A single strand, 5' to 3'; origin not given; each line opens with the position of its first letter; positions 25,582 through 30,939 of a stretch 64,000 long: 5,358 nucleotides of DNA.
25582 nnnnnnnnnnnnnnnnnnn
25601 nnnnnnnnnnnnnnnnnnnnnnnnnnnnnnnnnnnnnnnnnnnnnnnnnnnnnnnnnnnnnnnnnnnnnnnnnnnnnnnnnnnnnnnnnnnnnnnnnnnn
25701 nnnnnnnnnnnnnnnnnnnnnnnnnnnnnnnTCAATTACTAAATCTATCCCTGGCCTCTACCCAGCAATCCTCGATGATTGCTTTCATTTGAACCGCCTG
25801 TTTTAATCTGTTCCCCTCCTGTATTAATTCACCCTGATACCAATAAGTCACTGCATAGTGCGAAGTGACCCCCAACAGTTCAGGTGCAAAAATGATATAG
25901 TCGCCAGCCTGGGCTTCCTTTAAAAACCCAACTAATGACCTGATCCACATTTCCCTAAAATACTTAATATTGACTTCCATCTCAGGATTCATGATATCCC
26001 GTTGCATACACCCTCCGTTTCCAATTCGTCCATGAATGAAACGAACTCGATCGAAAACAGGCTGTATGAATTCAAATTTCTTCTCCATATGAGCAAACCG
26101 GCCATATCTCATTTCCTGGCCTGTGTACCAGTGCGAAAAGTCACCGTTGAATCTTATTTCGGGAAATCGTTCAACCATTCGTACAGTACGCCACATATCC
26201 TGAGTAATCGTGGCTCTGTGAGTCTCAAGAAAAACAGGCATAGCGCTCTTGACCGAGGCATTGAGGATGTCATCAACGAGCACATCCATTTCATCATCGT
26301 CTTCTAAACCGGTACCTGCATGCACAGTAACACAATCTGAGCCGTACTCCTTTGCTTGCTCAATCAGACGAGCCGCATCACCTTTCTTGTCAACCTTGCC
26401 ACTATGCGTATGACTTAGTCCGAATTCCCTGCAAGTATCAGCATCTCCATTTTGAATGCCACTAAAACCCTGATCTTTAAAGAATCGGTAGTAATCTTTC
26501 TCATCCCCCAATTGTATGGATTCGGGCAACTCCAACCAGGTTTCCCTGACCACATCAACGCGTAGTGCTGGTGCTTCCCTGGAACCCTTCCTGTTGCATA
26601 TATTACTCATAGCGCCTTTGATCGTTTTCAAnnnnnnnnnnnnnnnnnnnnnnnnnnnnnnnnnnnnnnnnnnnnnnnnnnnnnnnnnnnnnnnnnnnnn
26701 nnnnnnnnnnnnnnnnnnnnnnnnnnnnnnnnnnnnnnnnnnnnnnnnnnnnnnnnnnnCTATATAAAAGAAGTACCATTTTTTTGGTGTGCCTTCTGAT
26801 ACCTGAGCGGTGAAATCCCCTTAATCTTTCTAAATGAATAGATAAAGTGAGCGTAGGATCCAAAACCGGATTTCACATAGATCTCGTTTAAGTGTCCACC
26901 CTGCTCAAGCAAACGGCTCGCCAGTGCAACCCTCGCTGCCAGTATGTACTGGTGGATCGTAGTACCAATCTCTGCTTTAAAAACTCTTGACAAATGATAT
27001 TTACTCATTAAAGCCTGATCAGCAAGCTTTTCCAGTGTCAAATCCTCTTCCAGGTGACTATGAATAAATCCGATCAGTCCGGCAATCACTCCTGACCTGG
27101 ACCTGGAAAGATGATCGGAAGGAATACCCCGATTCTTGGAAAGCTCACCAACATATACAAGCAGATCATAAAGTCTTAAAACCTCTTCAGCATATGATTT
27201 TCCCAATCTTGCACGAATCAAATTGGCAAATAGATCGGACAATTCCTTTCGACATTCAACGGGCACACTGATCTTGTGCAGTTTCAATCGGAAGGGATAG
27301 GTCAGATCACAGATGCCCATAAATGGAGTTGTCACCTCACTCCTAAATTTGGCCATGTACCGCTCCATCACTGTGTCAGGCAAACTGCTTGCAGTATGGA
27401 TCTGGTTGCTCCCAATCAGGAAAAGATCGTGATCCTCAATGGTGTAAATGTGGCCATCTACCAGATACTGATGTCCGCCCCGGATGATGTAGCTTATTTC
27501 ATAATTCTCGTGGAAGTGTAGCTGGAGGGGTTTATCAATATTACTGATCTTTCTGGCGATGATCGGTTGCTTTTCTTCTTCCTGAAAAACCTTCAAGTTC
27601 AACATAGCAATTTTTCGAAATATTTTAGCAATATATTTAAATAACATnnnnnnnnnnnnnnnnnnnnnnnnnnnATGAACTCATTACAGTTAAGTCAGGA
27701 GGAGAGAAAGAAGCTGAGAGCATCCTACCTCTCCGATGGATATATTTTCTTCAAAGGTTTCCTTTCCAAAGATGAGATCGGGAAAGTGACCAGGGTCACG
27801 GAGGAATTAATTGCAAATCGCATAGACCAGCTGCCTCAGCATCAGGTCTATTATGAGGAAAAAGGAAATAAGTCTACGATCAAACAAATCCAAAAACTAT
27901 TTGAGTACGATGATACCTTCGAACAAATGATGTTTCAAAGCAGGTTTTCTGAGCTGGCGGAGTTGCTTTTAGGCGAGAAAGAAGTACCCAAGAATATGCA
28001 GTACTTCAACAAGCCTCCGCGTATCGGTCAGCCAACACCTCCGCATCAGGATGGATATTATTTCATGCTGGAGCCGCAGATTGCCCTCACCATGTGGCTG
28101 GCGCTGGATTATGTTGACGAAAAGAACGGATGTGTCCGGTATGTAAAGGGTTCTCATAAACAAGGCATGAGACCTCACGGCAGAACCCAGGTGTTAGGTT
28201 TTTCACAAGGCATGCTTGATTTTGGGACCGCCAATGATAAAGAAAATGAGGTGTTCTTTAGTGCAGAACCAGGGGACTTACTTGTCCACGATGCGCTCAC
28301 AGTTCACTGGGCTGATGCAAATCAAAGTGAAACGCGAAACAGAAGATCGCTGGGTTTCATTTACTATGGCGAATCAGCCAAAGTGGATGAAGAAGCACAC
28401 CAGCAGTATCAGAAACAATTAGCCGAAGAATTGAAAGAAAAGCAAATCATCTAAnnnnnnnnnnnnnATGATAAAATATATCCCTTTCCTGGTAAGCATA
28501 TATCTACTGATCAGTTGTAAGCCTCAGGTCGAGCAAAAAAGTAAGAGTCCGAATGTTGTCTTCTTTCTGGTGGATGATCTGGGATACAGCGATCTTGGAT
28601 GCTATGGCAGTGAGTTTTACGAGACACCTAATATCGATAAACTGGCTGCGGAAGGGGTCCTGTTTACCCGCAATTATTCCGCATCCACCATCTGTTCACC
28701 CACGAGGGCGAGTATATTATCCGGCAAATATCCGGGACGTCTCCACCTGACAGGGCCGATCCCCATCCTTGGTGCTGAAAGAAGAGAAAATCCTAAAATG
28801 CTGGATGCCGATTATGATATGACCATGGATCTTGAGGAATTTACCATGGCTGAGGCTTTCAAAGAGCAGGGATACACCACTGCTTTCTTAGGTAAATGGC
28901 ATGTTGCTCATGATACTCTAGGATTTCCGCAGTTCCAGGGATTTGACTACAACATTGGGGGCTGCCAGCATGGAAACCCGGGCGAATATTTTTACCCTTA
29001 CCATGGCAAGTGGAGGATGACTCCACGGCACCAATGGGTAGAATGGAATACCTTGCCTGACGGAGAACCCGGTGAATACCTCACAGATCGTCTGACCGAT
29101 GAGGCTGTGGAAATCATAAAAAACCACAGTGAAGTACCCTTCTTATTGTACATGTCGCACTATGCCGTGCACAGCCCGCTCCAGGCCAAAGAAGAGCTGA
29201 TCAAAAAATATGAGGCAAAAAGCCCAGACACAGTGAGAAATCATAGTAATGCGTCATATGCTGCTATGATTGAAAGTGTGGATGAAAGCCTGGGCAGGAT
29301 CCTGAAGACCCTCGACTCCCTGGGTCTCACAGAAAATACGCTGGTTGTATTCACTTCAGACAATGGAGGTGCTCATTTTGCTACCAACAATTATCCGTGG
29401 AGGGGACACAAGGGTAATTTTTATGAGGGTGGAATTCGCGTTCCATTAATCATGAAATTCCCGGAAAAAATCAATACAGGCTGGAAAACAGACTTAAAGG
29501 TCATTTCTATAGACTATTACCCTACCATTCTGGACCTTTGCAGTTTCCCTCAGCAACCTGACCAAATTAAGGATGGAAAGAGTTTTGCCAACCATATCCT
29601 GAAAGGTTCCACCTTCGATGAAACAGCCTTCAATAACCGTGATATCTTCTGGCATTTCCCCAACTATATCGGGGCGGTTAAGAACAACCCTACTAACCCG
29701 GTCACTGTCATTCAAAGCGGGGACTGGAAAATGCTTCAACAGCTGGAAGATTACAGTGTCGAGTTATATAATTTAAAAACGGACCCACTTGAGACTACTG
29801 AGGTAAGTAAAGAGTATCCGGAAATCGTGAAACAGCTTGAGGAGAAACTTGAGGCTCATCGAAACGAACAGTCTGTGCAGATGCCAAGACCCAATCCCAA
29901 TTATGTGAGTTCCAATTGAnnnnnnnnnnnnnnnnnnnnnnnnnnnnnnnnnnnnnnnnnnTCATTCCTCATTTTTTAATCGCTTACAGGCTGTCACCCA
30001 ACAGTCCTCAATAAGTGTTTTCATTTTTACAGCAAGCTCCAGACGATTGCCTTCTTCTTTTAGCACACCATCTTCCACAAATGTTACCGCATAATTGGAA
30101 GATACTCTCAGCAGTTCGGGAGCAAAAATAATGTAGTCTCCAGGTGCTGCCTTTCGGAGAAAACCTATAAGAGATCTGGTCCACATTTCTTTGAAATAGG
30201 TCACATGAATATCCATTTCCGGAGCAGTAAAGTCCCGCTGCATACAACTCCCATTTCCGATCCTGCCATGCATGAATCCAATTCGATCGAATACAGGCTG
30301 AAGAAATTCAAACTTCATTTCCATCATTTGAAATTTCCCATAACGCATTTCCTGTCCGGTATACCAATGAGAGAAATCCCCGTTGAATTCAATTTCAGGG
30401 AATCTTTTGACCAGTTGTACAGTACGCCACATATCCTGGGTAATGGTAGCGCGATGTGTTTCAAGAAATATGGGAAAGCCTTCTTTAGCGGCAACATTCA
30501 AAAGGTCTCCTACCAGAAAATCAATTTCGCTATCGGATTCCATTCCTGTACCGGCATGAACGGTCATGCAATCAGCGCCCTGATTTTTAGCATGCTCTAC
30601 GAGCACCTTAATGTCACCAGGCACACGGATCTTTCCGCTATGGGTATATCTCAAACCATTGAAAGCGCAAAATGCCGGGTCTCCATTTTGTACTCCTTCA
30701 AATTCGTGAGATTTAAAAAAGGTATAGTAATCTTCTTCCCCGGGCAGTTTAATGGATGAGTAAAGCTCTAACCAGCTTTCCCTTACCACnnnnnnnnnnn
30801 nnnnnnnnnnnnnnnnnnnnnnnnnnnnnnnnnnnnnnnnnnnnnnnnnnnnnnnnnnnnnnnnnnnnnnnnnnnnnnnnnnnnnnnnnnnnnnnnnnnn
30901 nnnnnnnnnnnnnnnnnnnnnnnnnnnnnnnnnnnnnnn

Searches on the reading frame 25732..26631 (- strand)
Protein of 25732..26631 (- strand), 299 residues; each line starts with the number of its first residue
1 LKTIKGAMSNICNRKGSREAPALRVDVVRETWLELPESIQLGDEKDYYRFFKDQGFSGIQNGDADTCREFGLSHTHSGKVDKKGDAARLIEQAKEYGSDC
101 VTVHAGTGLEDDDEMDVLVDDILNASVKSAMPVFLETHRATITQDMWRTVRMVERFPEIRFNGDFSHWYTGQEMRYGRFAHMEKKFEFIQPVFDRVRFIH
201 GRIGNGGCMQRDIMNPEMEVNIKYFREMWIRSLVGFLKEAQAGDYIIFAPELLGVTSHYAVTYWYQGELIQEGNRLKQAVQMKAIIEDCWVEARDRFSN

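Call 7: search_protein_families(library=pfam, proteins=[window:25732-26631:-], max_evalue=0.001)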
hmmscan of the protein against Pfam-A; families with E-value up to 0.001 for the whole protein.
window:25732-26631:- (299 aa): 1 family
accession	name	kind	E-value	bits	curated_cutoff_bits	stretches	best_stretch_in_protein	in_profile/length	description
PF01261.30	AP_endonuc_2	-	5.2e-06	26.8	31.1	1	73-184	56-169/249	Xylose isomerase-like TIM barrel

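Call 59: search_protein_families(library=ncbifam, proteins=[window:25732-26631:-], max_evalue=0.001)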
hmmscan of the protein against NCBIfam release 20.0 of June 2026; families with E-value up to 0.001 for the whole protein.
window:25732-26631:- (299 aa): 0 families

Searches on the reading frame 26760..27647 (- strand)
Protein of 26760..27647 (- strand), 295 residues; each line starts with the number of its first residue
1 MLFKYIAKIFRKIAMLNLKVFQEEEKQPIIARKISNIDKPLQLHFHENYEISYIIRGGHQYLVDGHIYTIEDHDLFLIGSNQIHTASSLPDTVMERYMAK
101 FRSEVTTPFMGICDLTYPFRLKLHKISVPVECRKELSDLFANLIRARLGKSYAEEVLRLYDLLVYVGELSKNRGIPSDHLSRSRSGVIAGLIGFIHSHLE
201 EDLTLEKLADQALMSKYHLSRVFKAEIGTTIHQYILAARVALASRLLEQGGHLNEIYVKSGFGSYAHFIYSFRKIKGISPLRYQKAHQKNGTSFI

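Call 7: search_protein_families(library=pfam, proteins=[window:26760-27647:-], max_evalue=0.001)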
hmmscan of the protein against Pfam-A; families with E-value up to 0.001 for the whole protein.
window:26760-27647:- (295 aa): 4 families
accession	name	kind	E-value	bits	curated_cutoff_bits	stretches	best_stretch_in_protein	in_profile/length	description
PF12833.13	HTH_18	-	2.4e-19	69.8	33.6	1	208-285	1-79/80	Helix-turn-helix domain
PF00165.29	HTH_AraC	-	1.9e-17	63.4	26.6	1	195-235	1-41/42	Bacterial regulatory helix-turn-helix proteins, AraC family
PF02311.25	AraC_binding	-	6.2e-08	32.9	21.1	1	44-146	19-115/135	AraC-like ligand binding domain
PF07883.17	Cupin_2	-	0.00044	20.4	27.2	1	43-87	13-57/70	Cupin domain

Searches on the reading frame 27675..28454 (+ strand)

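Call 7: search_protein_families(library=pfam, proteins=[window:27675-28454:+], max_evalue=0.001)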
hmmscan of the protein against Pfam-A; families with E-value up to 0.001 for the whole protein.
window:27675-28454:+ (259 aa): 1 family
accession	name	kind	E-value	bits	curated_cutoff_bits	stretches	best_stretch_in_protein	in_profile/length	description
PF05721.19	PhyH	-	4.3e-32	112.5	22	1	19-223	2-211/213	Phytanoyl-CoA dioxygenase (PhyH)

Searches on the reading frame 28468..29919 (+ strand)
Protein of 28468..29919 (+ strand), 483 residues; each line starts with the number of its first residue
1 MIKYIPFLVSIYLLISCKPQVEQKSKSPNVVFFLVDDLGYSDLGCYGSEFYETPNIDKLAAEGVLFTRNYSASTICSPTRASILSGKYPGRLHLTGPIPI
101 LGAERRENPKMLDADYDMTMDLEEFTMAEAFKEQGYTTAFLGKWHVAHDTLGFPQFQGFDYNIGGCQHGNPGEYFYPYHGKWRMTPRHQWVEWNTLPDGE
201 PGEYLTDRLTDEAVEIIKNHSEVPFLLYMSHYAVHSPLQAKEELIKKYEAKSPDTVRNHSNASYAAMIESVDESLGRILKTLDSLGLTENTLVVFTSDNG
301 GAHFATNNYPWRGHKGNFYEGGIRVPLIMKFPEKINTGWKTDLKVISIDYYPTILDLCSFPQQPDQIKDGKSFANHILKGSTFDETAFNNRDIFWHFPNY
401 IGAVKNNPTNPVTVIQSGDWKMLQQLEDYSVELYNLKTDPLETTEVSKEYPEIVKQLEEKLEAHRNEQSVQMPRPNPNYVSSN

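Call 7: search_protein_families(library=pfam, proteins=[window:28468-29919:+], max_evalue=0.001)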
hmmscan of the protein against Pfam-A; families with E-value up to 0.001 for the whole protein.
window:28468-29919:+ (483 aa): 5 families
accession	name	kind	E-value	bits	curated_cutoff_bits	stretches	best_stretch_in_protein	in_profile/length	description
PF00884.28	Sulfatase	-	9.8e-61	206.1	25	1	28-357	1-298/301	Sulfatase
PF16347.10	SGSH_C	-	8.8e-18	65.4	29.3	1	317-466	10-153/154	N-sulphoglucosamine sulphohydrolase, C-terminal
PF01663.27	Phosphodiest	-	9.4e-10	39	23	1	31-305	2-225/342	Type I phosphodiesterase / nucleotide pyrophosphatase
PF14707.11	Sulfatase_C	-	0.00041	21.4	30.9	0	432-467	57-95/127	C-terminal region of aryl-sulfatase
PF02995.22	DUF229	-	0.00059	19.1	25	0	258-300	300-342/496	Protein of unknown function (DUF229)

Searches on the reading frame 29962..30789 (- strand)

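Call 7: search_protein_families(library=pfam, proteins=[window:29962-30789:-], max_evalue=0.001)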
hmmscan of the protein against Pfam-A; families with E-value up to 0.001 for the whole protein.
window:29962-30789:- (275 aa): 1 family
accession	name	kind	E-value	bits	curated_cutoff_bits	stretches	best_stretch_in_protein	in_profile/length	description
PF01261.30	AP_endonuc_2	-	7.1e-05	23.1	31.1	1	60-158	70-169/249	Xylose isomerase-like TIM barrel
